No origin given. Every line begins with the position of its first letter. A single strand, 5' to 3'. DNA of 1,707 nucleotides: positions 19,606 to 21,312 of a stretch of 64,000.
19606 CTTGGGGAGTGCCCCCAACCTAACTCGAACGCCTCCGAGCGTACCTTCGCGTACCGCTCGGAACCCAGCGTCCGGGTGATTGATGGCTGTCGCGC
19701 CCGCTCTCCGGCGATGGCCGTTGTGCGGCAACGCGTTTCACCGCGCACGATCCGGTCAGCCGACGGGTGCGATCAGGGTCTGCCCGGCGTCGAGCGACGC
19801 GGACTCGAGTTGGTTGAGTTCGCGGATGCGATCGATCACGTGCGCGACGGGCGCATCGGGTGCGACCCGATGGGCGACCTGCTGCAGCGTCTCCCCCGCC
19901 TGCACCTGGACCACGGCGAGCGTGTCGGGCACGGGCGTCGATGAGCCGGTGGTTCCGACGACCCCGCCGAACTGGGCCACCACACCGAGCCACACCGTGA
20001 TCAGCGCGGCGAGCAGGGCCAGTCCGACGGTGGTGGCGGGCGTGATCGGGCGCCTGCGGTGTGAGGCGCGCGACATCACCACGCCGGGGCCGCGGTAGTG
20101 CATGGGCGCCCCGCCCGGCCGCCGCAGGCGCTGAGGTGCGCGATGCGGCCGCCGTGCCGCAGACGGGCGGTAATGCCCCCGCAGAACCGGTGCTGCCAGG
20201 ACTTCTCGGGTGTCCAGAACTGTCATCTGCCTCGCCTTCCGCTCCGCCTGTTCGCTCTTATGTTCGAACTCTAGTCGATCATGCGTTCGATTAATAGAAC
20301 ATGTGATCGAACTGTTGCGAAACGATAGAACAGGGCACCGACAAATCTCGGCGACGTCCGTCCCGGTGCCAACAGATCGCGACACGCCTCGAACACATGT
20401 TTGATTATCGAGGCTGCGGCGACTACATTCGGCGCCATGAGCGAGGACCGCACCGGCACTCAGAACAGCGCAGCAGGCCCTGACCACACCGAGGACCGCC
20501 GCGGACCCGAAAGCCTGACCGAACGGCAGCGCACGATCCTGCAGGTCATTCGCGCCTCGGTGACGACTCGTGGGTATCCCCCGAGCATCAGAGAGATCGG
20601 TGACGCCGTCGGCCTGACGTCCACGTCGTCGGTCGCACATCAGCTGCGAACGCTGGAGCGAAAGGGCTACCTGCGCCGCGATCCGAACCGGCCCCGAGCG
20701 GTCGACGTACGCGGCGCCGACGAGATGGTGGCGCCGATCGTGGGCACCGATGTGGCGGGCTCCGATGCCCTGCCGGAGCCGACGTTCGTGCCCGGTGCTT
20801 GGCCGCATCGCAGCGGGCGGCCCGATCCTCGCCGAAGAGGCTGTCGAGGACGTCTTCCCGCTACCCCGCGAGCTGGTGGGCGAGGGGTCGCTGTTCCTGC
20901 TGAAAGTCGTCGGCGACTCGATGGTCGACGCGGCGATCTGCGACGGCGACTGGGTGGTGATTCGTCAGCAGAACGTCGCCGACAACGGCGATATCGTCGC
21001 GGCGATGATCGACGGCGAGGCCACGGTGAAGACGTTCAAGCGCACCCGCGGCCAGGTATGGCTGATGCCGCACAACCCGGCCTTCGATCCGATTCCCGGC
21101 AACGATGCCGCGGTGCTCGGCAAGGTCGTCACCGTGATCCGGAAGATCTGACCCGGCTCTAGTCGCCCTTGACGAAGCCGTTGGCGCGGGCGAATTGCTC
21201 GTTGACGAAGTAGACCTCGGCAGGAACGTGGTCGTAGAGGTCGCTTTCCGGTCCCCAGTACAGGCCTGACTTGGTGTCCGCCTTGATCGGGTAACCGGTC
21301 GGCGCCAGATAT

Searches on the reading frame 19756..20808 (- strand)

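Call 36: search_protein_families(library=pfam, proteins=[window:19756-20808:-], max_evalue=0.01)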
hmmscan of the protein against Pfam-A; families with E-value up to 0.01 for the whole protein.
window:19756-20808:- (350 aa): 1 family
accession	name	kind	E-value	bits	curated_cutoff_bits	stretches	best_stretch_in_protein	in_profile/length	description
PF01476.26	LysM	-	0.00024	21.4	20.9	1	301-348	2-43/43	LysM domain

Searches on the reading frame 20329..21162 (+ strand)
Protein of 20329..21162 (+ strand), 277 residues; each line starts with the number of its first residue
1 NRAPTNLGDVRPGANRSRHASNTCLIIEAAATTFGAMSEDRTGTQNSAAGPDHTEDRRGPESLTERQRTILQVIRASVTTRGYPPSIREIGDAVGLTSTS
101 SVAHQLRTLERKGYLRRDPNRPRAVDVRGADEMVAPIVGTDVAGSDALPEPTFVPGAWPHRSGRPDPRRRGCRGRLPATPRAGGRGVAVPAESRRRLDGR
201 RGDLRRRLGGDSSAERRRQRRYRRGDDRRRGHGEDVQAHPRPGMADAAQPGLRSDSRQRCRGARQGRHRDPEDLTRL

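Call 36: search_protein_families(library=pfam, proteins=[window:20329-21162:+], max_evalue=0.01)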
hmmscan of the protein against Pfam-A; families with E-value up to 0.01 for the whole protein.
window:20329-21162:+ (277 aa): 3 families
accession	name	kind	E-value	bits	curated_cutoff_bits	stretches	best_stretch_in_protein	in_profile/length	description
PF01726.22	LexA_DNA_bind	-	4e-29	100.6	23.7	1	61-124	2-65/65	LexA DNA binding domain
PF13463.12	HTH_27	-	0.00024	21.7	22.2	1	63-119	1-52/68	Winged helix DNA-binding domain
PF09339.16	HTH_IclR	-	0.00087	19.5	22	1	84-119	18-52/52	IclR helix-turn-helix domain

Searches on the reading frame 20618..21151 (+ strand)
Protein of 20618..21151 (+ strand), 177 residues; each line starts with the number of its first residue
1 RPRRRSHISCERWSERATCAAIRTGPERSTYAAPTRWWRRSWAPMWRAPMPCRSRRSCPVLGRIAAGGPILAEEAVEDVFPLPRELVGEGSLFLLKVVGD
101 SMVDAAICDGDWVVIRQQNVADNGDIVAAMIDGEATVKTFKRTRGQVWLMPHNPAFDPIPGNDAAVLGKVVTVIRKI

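Call 36: search_protein_families(library=pfam, proteins=[window:20618-21151:+], max_evalue=0.01)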
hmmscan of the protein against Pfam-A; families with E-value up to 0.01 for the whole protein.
window:20618-21151:+ (177 aa): 1 family
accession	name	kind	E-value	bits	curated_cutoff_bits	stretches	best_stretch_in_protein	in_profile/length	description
PF00717.28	Peptidase_S24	-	2.5e-33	114.7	23.3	1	59-171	1-116/116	Peptidase S24-like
